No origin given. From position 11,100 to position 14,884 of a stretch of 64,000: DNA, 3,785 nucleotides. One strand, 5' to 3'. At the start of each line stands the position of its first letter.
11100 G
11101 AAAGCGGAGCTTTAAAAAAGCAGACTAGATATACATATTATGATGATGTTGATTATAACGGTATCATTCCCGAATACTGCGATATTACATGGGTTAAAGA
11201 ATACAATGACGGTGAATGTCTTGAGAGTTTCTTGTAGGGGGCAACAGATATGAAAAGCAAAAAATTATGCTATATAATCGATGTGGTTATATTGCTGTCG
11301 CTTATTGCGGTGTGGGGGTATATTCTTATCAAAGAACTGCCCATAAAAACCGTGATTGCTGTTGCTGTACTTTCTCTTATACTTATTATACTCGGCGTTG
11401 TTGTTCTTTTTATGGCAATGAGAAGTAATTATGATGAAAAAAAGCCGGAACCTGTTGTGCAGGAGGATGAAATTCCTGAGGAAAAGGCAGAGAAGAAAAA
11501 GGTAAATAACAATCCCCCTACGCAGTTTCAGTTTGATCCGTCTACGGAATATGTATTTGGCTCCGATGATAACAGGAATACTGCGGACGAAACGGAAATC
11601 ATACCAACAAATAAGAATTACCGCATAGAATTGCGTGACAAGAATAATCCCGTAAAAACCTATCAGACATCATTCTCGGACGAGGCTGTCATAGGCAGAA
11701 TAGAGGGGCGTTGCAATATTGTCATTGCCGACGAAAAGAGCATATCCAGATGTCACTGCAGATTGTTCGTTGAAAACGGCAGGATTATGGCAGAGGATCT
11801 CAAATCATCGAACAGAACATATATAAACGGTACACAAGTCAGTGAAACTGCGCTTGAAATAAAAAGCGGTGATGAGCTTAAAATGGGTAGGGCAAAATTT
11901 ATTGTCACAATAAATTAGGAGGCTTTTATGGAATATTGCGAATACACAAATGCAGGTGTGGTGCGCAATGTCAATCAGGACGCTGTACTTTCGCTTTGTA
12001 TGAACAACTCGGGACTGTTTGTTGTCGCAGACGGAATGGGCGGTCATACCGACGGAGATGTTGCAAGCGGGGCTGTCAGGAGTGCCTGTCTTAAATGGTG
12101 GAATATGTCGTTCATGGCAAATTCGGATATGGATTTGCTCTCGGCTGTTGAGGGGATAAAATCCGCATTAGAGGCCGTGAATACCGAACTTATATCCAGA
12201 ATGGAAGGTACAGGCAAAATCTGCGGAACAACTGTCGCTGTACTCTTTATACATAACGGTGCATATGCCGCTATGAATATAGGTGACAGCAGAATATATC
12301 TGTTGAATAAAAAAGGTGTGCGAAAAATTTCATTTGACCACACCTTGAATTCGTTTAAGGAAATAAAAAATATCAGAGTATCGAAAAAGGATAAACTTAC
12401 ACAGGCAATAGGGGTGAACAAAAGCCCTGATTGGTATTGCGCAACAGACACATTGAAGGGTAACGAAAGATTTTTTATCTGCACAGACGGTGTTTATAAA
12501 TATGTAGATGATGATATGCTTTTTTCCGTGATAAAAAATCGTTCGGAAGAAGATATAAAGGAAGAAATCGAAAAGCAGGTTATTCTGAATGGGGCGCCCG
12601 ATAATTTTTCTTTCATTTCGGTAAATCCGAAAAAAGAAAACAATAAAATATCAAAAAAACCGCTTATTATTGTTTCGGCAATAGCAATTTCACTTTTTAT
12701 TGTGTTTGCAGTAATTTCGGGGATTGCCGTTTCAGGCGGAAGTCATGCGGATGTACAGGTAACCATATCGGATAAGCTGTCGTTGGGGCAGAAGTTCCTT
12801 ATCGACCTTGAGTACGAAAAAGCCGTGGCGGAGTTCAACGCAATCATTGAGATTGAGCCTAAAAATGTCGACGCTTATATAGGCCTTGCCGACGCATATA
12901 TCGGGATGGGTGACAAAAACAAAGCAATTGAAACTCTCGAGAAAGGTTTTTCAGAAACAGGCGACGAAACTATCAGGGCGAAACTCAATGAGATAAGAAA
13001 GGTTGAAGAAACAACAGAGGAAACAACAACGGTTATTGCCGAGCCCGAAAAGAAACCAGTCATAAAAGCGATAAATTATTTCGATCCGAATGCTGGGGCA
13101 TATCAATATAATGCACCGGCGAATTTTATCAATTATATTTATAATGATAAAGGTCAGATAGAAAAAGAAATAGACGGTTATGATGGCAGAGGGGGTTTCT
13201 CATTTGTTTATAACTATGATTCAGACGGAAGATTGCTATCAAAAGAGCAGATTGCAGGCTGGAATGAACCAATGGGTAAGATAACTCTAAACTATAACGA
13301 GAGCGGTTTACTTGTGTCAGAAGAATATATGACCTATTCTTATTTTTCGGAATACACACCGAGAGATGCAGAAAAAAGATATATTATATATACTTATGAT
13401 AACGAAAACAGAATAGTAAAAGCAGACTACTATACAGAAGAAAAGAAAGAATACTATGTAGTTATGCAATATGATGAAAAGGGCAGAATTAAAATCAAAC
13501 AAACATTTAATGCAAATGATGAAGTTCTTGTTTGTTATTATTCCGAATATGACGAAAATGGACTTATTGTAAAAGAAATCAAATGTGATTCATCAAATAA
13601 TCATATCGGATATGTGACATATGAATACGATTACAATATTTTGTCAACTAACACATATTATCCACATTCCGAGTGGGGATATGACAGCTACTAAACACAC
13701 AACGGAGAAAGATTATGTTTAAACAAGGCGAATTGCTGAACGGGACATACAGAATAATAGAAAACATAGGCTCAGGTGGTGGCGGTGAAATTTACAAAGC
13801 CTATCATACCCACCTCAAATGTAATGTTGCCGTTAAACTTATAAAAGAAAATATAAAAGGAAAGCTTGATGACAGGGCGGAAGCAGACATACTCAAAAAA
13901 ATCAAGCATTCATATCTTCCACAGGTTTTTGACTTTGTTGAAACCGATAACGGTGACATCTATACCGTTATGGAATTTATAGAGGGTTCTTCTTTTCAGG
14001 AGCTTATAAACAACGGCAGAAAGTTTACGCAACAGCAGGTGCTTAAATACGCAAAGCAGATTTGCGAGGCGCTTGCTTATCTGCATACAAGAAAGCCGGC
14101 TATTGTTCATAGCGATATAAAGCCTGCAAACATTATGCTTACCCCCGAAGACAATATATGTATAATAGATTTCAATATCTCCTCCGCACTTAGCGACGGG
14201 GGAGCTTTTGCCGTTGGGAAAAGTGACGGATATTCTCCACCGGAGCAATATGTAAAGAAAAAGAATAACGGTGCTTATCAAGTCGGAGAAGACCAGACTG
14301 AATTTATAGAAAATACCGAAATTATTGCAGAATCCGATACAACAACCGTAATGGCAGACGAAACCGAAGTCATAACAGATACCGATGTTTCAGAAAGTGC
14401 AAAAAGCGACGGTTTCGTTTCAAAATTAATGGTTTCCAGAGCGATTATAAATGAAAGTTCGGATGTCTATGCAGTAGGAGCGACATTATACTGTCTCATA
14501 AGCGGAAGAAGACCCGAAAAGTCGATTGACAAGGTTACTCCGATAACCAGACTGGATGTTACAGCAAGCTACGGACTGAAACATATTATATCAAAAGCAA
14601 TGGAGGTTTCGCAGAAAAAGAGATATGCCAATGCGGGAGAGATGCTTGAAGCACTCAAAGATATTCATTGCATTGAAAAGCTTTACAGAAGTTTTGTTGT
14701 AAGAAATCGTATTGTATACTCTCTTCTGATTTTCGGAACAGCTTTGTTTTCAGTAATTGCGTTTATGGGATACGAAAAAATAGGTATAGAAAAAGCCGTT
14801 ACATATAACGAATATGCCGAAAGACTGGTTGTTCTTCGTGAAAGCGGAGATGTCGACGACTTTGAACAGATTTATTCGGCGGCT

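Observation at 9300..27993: T7SS core with no recognisable EsaA/EssA/EssB, built around a kinase / PP2C / FHA triad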

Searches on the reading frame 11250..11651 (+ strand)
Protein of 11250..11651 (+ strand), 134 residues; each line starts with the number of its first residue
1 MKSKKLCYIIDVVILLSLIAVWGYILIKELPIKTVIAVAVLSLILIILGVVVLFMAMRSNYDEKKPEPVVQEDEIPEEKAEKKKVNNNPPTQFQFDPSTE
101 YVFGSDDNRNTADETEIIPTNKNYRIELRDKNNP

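Call 36: search_protein_families(library=pfam, proteins=[window:11250-11651:+], max_evalue=10)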
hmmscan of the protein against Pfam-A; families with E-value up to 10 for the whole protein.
window:11250-11651:+ (134 aa): 15 families
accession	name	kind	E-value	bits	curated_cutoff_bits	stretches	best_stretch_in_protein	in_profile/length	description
PF09874.14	DUF2101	-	0.0096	16.1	22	1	13-61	94-140/206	Predicted membrane protein (DUF2101)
PF10823.13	DUF2568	-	0.012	16.3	24.2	1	13-66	8-58/92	Protein of unknown function (DUF2568)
PF20087.4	DUF6479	-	0.017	16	25.4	1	33-88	18-73/120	Family of unknown function (DUF6479)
PF07074.17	TRAP-gamma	-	0.028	14.5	25.2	1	2-70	16-79/170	Translocon-associated protein, gamma subunit (TRAP-gamma)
PF03597.20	FixS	-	0.032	14.4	23.1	1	39-60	7-28/44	Cytochrome oxidase maturation protein cbb3-type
PF04277.18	OAD_gamma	-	0.042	15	27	1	34-92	7-57/76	Oxaloacetate decarboxylase, gamma chain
PF13179.11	DUF4006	-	0.057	13.8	22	1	8-27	16-35/64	Family of unknown function (DUF4006)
PF17555.7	TssN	-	0.073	12.9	30.3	1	3-59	31-82/274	Type VI secretion system, TssN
PF11807.13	UstYa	-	0.081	13.2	25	1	35-100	14-82/220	Mycotoxin biosynthesis protein UstYa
PF15048.11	OSTbeta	-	0.082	13.5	27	1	37-88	37-88/122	Organic solute transporter subunit beta protein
PF13903.11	Claudin_2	-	0.14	12.4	29.1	1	33-57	89-113/192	PMP-22/EMP/MP20/Claudin tight junction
PF04246.17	RseC_MucC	-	0.21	11.9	24.4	1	2-70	65-128/130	Positive regulator of sigma(E), RseC/MucC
PF19529.4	DUF6057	-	0.38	10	29.8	1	12-57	126-171/569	Family of unknown function (DUF6057)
PF14575.11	EphA2_TM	-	0.56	11.4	28.9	1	36-75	1-42/74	Ephrin type-A receptor 2 transmembrane domain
PF02656.20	DUF202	-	4.9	8.1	23.4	1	33-58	35-60/68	Domain of unknown function (DUF202)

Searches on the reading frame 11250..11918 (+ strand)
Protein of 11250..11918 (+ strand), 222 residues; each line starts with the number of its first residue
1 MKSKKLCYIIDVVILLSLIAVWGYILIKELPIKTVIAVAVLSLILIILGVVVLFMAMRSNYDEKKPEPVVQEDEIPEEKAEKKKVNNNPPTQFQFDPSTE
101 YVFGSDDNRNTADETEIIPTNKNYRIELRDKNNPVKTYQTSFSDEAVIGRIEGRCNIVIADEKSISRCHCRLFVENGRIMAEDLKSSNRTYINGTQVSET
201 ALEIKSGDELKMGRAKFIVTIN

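Call 3: search_protein_families(library=pfam, proteins=[window:11250-11918:+], max_evalue=0.01)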
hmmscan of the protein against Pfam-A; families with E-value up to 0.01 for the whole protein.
window:11250-11918:+ (222 aa): 2 families
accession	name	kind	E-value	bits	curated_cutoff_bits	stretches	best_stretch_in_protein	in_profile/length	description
PF00498.31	FHA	-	3.3e-17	63.1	20.7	1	147-213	2-67/67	FHA domain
PF16697.10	Yop-YscD_cpl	-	4.7e-13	49.7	33.2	1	144-219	17-90/94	Inner membrane component of T3SS, cytoplasmic domain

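Call 5: search_protein_families(library=ncbifam, proteins=[window:11250-11918:+], max_evalue=0.01)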
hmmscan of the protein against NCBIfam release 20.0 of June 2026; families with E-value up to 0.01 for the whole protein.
window:11250-11918:+ (222 aa): 9 families
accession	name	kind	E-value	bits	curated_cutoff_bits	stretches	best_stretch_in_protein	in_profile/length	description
NF049868.1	FhaB_Rv0019c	equivalog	6.5e-12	45.8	125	1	134-216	75-155/158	FHA domain-containing protein FhaB/FipA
NF052573.1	HisKinEspAMyxo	equivalog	6.7e-07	27.7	1400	1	144-215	46-114/755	serine histidine kinase EspA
TIGR03354.1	VI_FHA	hypoth_equivalog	2e-05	24.6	120.25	1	139-220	18-102/420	type VI secretion system-associated FHA domain protein TagH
NF041660.2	oxygluDhInhib_OdhI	equivalog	3.9e-05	23.5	200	1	159-218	69-126/130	oxoglutarate dehydrogenase inhibitor Odhl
NF033760.1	gliding_GltG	equivalog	0.00015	20.4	650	1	148-216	28-93/650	adventurous gliding motility protein GltG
TIGR02840.1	spore_YtaF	equivalog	0.0014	18.2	149.6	1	13-68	43-94/206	sporulation membrane protein YtaF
NF052431.1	MusI_fam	subfamily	0.0075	16.1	160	0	12-63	77-132/194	MusI family membrane protein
NF006283.1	PRK08455.1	equivalog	0.008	15.8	187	1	35-84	21-70/182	flagellar basal body-associated protein FliL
NF045996.1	MAG0920_fam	subfamily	0.0087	15.5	43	0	7-133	71-193/232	MAG0920 family protein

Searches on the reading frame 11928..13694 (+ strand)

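Call 3: search_protein_families(library=pfam, proteins=[window:11928-13694:+], max_evalue=0.01)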
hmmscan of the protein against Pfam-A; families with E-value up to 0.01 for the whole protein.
window:11928-13694:+ (588 aa): 12 families
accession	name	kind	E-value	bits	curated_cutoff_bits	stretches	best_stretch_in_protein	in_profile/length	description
PF13672.11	PP2C_2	-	5.3e-11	42.9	24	1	14-197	10-183/209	Protein phosphatase 2C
PF00481.26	PP2C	-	3e-09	37.4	20.3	1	28-150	34-152/255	Protein phosphatase 2C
PF14559.12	TPR_19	-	1.1e-08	35.7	25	1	296-346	7-57/68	Tetratricopeptide repeat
PF13181.12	TPR_8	-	1.3e-05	25.4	25.7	1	315-340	2-27/34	Tetratricopeptide repeat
PF05593.20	RHS_repeat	-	2.2e-05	25.2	22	0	430-464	1-30/38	RHS Repeat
PF07719.23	TPR_2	-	9.1e-05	22.7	27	0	315-339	2-26/34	Tetratricopeptide repeat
PF13431.12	TPR_17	-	0.00011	22.7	24.4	1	303-335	2-34/34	Tetratricopeptide repeat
PF13414.12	TPR_11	-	0.00016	21.8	26.8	1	295-328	9-42/42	TPR repeat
PF00515.34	TPR_1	-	0.00045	20.3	27.8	0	315-339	2-26/34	Tetratricopeptide repeat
PF13174.12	TPR_6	-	0.0066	17.5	26.3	0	315-339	1-25/33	Tetratricopeptide repeat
PF07228.17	SpoIIE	-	0.0068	16.8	25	0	31-193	7-137/192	Stage II sporulation protein E (SpoIIE)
PF14561.12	TPR_20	-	0.0091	16.7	25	0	299-342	7-50/90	Tetratricopeptide repeat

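Call 5: search_protein_families(library=ncbifam, proteins=[window:11928-13694:+], max_evalue=0.01)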
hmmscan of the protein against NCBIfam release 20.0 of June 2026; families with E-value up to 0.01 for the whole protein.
window:11928-13694:+ (588 aa): 8 families
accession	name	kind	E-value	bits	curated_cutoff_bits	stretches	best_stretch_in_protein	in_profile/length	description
NF033484.1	Stp1_PP2C_phos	equivalog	7.6e-39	133.6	230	1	7-232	2-231/232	Stp1/IreP family PP2C-type Ser/Thr phosphatase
NF011149.0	PRK14559.1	equivalog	2.4e-14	53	374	1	25-147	408-529/642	serine/threonine phosphatase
TIGR02917.1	PEP_TPR_lipo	equivalog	2.7e-05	22.2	312.2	1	285-351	368-433/899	XrtA/PEP-CTERM system TPR-repeat protein PrsT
NF008520.0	PRK11447.1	equivalog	0.00026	18.9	858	1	294-344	617-667/1157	cellulose synthase complex outer membrane protein BcsC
NF040959.1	MamA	equivalog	0.0003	20.3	200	1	294-339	119-164/204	magnetosome protein MamA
TIGR02552.1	LcrH_SycD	equivalog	0.00086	19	104.8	1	285-347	57-119/136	SycD/LcrH family type III secretion system chaperone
TIGR03504.1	FimV_Cterm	subfamily_domain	0.00097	19.1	30.65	1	320-339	5-24/44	FimV/HubP family polar landmark protein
NF008757.0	PRK11788.1-5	equivalog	0.0071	15.5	363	0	255-335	6-90/388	lipopolysaccharide assembly protein LapB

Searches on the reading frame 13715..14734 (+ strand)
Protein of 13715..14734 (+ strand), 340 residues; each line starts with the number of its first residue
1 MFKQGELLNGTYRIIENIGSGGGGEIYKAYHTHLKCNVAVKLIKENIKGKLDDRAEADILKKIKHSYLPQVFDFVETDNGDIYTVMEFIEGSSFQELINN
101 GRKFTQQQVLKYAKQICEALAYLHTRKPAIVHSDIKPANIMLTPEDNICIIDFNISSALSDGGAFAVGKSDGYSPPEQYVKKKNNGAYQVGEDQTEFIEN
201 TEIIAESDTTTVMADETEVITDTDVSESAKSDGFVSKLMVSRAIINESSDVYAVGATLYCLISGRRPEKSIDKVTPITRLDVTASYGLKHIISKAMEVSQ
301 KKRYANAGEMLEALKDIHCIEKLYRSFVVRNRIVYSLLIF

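Call 81: search_solved_structures(query=window:13715-14734:+, max_evalue=0.001)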
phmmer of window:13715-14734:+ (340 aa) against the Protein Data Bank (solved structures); distinct sequences matched with E-value up to 0.001: 2215 (the best 60 are shown).
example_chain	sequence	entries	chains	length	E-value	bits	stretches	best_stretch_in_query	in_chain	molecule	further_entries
3hyh_A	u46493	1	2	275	3.2e-21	79.2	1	10-178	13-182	Carbon catabolite-derepressing protein kinase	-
2fh9_A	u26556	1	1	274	3.3e-21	79.1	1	10-178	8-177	Snf1 kinase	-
3dae_A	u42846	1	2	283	3.4e-21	79.1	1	10-178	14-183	Carbon catabolite-derepressing protein kinase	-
3mn3_A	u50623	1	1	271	3.9e-21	78.9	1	10-178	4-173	Carbon catabolite-derepressing protein kinase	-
9ymt_A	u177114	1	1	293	1.2e-19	74.1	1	5-163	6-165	Serine/Threonine Kinase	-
4eqm_A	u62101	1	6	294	1.2e-19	74.1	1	5-163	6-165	Protein kinase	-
5u94_A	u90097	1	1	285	3.5e-19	72.5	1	8-165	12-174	Serine/threonine-protein kinase PknB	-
1mru_A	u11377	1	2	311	3.6e-19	72.4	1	8-165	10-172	Probable serine/threonine-protein kinase pknB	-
6b2p_A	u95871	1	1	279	3.9e-19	72.3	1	8-165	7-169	Serine/threonine-protein kinase PknB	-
1o6y_A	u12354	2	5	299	5.3e-19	71.9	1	8-165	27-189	SERINE/THREONINE-PROTEIN KINASE PKNB | Probable serine/threonine-protein kinase pknB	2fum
3h4j_B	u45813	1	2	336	1.6e-18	70.3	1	10-178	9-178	SNF1-like protein kinase ssp2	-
9ruk_A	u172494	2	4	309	2.5e-18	69.7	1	2-163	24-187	Serine/threonine-protein kinase StkP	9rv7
7xbr_A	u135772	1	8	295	3.1e-18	69.4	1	15-189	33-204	Mitogen-activated protein kinase kinase 5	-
3orm_A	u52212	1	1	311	3.3e-18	69.3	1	8-165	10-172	Serine/threonine protein kinase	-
2x4f_A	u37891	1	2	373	3.3e-18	69.3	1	4-156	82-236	MYOSIN LIGHT CHAIN KINASE FAMILY MEMBER 4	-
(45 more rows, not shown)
